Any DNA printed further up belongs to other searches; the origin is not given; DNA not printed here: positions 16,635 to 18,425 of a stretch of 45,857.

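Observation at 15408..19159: Beta-CASP nuclease + AMP-phosphorylase-like enzyme + Prs-like kinase: a tightly coupled, uncharacterised ribose-salvage triad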

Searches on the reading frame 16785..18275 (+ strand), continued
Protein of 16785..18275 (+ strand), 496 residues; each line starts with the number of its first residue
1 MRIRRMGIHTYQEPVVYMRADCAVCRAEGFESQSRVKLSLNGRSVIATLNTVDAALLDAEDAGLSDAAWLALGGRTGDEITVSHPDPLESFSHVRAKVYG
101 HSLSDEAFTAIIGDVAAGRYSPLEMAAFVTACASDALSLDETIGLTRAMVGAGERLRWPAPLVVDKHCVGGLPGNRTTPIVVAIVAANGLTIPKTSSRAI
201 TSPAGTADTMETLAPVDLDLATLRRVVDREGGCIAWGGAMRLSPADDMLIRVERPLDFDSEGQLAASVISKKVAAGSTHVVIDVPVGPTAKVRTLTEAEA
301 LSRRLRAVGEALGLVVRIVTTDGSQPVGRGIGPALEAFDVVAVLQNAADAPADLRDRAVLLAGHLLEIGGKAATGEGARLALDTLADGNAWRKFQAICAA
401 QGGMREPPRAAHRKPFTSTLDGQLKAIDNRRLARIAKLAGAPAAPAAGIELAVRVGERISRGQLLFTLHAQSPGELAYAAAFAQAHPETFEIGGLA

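Call 108: get_annotated_region(hit=H152, flank=10000)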
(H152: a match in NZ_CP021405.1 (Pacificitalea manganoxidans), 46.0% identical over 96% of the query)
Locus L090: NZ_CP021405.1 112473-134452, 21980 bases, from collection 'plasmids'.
description: Pacificitalea manganoxidans strain DY25 plasmid pDY25-A, complete sequence
organism: Pacificitalea manganoxidans (NCBI taxid 1411902)
taxonomy: Bacteria; Pseudomonadota; Alphaproteobacteria; Rhodobacterales; Paracoccaceae; Pacificitalea; Pacificitalea manganoxidans
host: -; source: cell culture,sediment; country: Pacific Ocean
typing (MOB-suite, as given by PLSDB): non-mobilizable; replicon rep_cluster_565
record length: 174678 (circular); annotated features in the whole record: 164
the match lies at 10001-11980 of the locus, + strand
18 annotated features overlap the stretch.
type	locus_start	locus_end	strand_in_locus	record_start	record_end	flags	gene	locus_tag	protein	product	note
CDS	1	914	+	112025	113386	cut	-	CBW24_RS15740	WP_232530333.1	glycosyltransferase family 1 protein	-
CDS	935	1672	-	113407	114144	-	-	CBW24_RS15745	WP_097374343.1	PqiC family protein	-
CDS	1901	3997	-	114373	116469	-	-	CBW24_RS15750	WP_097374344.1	MlaD family protein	-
CDS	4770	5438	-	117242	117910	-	-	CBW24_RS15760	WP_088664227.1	paraquat-inducible protein A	-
CDS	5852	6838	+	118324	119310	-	-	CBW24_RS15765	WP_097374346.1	TAXI family TRAP transporter solute-binding subunit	GO:0006810 - transport [Evidence IEA]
CDS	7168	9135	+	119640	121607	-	-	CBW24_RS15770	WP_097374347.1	TRAP transporter fused permease subunit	-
CDS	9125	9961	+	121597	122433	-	nadC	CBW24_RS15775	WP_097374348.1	carboxylating nicotinate-nucleotide diphosphorylase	GO:0019363 - pyridine nucleotide biosynthetic process [Evidence IEA]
CDS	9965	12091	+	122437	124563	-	phnN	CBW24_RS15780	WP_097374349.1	phosphonate metabolism protein/1,5-bisphosphokinase (PRPP-forming) PhnN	GO:0019634 - organic phosphonate metabolic process [Evidence IEA]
CDS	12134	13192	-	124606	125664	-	-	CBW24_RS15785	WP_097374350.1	ornithine cyclodeaminase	-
CDS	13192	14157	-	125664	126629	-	rocF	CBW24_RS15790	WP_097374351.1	arginase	GO:0019547 - arginine catabolic process to ornithine [Evidence IEA]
CDS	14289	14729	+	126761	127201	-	-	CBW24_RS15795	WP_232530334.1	Lrp/AsnC family transcriptional regulator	-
CDS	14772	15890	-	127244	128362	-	ald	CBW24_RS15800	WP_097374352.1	alanine dehydrogenase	GO:0006522 - alanine metabolic process [Evidence IEA]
CDS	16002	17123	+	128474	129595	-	-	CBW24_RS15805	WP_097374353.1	phosphotransferase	-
CDS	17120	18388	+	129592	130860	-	-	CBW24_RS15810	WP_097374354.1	aspartate aminotransferase family protein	-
CDS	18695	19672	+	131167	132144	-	-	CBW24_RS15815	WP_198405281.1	ABC transporter substrate-binding protein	-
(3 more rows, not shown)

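Call 109: find_encoding_contigs(protein=P0135, flank=8000, max_places=2)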
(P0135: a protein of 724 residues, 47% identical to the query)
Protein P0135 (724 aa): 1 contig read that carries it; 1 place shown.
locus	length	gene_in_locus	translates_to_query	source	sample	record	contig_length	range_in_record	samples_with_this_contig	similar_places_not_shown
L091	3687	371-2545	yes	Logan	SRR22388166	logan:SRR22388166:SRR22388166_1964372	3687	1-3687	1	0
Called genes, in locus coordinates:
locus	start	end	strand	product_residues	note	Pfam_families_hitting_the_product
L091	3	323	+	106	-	?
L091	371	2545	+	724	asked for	PF13793:Pribosyltran_N, PF00156:Pribosyltran, PF02885:Glycos_trans_3N, PF00591:Glycos_transf_3, PF07831:PYNP_C (weak)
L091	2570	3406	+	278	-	PF00561:Abhydrolase_1, PF12146:Hydrolase_4, PF12697:Abhydrolase_6, PF03959:FSH1 (weak), PF08386:Abhydrolase_4 (weak)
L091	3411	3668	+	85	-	PF05768:Glrx-like (weak), PF00462:Glutaredoxin, PF13417:GST_N_3, PF13409:GST_N_2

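Call 110: find_encoding_contigs(protein=P0167, flank=8000, max_places=2)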
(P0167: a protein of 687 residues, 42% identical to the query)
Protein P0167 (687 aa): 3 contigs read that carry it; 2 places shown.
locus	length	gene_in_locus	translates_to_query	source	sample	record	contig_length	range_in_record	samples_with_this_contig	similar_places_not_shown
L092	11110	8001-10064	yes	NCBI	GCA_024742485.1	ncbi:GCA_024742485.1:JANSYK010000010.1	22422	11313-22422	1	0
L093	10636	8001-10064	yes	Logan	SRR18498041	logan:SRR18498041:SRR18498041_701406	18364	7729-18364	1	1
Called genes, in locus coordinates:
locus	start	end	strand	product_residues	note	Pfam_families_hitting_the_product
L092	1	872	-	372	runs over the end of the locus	PF07969:Amidohydro_3 (faint), PF01979:Amidohydro_1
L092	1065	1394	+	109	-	PF12797:Fer4_2 (faint), PF12837:Fer4_6 (faint), PF13237:Fer4_10 (faint), PF13187:Fer4_9 (weak), PF13484:Fer4_16 (faint), PF00037:Fer4 (weak), PF11953:DUF3470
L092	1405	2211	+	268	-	PF00970:FAD_binding_6 (weak)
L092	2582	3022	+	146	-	PF01047:MarR, PF12802:MarR_2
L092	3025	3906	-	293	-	PF08867:FRG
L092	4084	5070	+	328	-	PF16868:NMT1_3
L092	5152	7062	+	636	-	PF06808:DctM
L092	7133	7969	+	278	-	PF02749:QRPTase_N, PF01729:QRPTase_C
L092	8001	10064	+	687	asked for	PF00625:Guanylate_kin, PF13238:AAA_18 (weak), PF02885:Glycos_trans_3N, PF00591:Glycos_transf_3, PF07831:PYNP_C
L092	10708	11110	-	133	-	PF01695:IstB_IS21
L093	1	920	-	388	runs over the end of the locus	PF01979:Amidohydro_1, PF07969:Amidohydro_3 (faint)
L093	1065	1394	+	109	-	PF12797:Fer4_2 (faint), PF12837:Fer4_6 (faint), PF13237:Fer4_10 (faint), PF13187:Fer4_9 (weak), PF13484:Fer4_16 (faint), PF00037:Fer4 (weak), PF11953:DUF3470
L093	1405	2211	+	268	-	PF00970:FAD_binding_6 (weak)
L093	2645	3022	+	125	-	PF12802:MarR_2, PF01047:MarR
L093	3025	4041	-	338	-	PF08867:FRG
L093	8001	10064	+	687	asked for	PF00625:Guanylate_kin, PF13238:AAA_18 (weak), PF02885:Glycos_trans_3N, PF00591:Glycos_transf_3, PF07831:PYNP_C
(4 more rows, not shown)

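Call 111: find_encoding_contigs(protein=P0201, flank=8000, max_places=2)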
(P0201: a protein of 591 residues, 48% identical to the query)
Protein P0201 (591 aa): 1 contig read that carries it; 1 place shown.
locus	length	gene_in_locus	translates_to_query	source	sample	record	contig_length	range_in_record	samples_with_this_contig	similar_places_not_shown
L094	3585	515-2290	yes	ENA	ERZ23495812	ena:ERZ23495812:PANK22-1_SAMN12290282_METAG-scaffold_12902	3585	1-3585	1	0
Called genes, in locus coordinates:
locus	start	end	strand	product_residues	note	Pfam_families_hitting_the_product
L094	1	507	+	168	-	?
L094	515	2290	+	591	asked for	PF00591:Glycos_transf_3, PF07831:PYNP_C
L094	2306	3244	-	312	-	PF05853:BKACE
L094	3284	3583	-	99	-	?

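Call 112: find_encoding_contigs(protein=P0242, flank=8000, max_places=2)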
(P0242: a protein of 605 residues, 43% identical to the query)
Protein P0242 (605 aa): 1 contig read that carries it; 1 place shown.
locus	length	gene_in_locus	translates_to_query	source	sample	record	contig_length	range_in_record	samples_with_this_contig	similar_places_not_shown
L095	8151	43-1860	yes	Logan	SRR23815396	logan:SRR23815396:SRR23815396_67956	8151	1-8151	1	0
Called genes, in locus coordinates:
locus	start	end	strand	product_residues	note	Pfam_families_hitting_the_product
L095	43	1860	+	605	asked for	PF00591:Glycos_transf_3, PF07831:PYNP_C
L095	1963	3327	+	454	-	PF07690:MFS_1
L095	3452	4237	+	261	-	PF08867:FRG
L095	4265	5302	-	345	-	PF02625:XdhC_CoxI, PF13478:XdhC_C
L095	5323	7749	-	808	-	PF00034:Cytochrom_C, PF13442:Cytochrome_CBB3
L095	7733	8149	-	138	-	?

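Call 116: find_encoding_contigs(protein=P0126, flank=7000, max_places=1)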
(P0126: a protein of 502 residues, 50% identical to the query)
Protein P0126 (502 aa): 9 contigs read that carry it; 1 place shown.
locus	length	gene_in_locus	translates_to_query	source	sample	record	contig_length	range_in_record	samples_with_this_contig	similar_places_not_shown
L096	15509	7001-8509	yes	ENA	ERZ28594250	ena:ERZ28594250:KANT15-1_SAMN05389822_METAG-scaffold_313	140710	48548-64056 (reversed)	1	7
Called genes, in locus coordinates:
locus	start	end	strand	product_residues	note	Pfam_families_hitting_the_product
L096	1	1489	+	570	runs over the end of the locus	PF07732:Cu-oxidase_3, PF00394:Cu-oxidase (weak), PF07731:Cu-oxidase_2, PF18962:Por_Secre_tail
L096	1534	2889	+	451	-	PF18962:Por_Secre_tail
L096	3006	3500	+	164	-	-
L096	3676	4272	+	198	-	PF12833:HTH_18, PF00165:HTH_AraC (weak)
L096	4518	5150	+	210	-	PF13590:DUF4136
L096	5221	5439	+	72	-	PF09851:SHOCT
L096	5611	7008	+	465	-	PF23023:Anti-Pycsar_Apyc1 (weak), PF00753:Lactamase_B, PF12706:Lactamase_B_2 (weak), PF16661:Lactamase_B_6, PF10996:Beta-Casp, PF07521:RMMBL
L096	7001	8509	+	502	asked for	PF02885:Glycos_trans_3N, PF00591:Glycos_transf_3, PF07831:PYNP_C (weak)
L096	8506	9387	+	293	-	PF13793:Pribosyltran_N, PF00156:Pribosyltran, PF14572:Pribosyl_synth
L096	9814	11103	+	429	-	PF00873:ACR_tran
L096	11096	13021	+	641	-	PF00873:ACR_tran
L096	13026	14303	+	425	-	-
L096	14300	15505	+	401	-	PF25919:BSH_CusB, PF25869:3HB_CusB, PF25975:CzcB_C (weak)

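Call 117: find_encoding_contigs(protein=P0130, flank=7000, max_places=1)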
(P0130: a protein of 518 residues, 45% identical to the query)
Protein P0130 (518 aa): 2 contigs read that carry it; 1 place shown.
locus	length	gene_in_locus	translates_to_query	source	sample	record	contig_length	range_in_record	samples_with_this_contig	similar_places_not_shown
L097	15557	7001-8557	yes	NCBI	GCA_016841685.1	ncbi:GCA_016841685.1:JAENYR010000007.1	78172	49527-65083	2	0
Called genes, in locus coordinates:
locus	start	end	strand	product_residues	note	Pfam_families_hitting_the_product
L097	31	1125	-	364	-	PF02445:NadA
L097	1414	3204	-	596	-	PF01336:tRNA_anti-codon, PF00152:tRNA-synt_2, PF02938:GAD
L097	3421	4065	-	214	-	PF04367:DUF502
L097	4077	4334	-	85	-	PF09723:Zn_ribbon_8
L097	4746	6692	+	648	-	PF00664:ABC_membrane, PF00005:ABC_tran, PF02463:SMC_N (weak)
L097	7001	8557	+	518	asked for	PF02885:Glycos_trans_3N, PF00591:Glycos_transf_3, PF07831:PYNP_C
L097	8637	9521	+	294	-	PF13793:Pribosyltran_N, PF00156:Pribosyltran, PF14572:Pribosyl_synth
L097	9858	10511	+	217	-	PF07758:DUF1614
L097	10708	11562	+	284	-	PF00106:adh_short, PF01370:Epimerase (weak), PF05368:NmrA (weak), PF08643:DUF1776 (faint), PF08659:KR, PF13460:NAD_binding_10, PF13561:adh_short_C2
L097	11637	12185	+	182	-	PF13650:Asp_protease_2, PF13975:gag-asp_proteas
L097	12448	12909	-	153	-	PF01750:HycI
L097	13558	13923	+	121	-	-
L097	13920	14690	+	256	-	-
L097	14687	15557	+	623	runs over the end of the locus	PF01496:V_ATPase_I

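Call 118: find_encoding_contigs(protein=P0133, flank=7000, max_places=1)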
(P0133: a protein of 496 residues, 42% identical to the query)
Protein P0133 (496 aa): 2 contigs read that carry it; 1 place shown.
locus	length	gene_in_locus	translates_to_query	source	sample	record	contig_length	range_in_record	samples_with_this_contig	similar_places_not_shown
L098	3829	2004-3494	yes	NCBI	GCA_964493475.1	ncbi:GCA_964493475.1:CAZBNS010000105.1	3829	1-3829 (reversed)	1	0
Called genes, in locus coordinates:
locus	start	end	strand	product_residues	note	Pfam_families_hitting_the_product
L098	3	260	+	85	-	?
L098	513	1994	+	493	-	PF23023:Anti-Pycsar_Apyc1 (faint), PF00753:Lactamase_B, PF16661:Lactamase_B_6, PF12706:Lactamase_B_2, PF10996:Beta-Casp, PF07521:RMMBL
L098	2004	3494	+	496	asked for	PF02885:Glycos_trans_3N, PF00591:Glycos_transf_3, PF07831:PYNP_C (weak)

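Call 119: find_encoding_contigs(protein=P0229, flank=7000, max_places=1)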
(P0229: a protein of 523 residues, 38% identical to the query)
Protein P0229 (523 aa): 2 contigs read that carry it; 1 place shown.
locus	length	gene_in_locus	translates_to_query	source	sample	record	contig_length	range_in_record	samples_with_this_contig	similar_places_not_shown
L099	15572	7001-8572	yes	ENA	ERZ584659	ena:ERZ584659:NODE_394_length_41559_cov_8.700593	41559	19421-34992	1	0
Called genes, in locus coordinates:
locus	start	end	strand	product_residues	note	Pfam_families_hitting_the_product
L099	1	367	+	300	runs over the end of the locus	PF00294:PfkB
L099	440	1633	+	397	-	PF00155:Aminotran_1_2, PF01041:DegT_DnrJ_EryC1, PF01053:Cys_Met_Meta_PP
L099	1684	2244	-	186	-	PF00149:Metallophos, PF12850:Metallophos_2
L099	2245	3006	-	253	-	PF04446:Thg1, PF14413:Thg1C (weak)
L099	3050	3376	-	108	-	PF02579:Nitro_FeMo-Co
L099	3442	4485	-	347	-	-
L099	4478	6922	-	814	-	-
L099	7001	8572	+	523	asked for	PF02885:Glycos_trans_3N, PF00591:Glycos_transf_3, PF07831:PYNP_C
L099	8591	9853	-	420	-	PF01336:tRNA_anti-codon (weak), PF00152:tRNA-synt_2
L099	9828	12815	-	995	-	PF00133:tRNA-synt_1, PF09334:tRNA-synt_1g (weak), PF08264:Anticodon_1, PF19302:DUF5915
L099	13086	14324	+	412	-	PF00155:Aminotran_1_2, PF01053:Cys_Met_Meta_PP (weak)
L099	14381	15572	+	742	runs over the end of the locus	PF03104:DNA_pol_B_exo1 (faint), PF00136:DNA_pol_B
